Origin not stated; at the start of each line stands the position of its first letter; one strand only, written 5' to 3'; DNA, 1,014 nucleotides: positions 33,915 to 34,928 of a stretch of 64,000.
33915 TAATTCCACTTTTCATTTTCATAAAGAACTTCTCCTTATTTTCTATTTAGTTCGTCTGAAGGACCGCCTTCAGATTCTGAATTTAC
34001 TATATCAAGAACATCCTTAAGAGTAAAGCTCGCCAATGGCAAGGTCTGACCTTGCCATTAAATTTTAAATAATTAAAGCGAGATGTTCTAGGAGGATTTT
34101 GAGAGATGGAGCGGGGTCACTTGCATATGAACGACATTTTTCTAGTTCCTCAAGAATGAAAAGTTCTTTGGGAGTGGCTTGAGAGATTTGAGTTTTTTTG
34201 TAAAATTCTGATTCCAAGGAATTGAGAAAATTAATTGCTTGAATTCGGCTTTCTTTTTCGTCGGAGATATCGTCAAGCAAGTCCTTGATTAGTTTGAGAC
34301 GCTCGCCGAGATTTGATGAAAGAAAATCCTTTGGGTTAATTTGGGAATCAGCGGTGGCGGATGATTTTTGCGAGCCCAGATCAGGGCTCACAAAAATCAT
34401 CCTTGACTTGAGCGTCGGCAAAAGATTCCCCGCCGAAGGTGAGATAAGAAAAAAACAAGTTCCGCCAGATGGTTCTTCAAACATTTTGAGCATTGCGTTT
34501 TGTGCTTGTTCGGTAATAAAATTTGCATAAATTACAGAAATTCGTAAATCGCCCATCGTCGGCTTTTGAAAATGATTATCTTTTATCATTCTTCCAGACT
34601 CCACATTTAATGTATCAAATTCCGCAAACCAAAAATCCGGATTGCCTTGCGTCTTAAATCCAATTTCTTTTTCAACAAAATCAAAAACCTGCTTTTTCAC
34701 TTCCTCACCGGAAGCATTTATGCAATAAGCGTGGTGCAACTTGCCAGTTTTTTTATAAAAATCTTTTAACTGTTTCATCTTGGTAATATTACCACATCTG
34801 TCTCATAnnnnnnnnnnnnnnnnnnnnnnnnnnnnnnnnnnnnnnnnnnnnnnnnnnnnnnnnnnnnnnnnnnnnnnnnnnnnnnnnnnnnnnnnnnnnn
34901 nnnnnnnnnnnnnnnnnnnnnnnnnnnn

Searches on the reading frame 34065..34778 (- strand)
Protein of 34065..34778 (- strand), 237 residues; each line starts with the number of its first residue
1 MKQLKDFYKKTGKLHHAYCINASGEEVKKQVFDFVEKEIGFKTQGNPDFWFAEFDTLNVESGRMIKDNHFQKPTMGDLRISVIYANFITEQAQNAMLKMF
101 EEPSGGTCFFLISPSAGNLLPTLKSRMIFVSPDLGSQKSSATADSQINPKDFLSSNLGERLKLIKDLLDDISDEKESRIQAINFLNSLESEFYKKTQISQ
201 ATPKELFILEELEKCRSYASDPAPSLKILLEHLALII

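Call 8: search_protein_families(library=pfam, proteins=[window:34065-34778:-], max_evalue=0.001)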
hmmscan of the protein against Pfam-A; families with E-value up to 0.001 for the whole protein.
window:34065-34778:- (237 aa): 1 family
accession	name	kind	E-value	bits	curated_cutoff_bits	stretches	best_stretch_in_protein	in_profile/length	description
PF13177.12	DNA_pol3_delta2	-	4.2e-15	56.5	27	1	56-129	80-154/161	DNA polymerase III, delta subunit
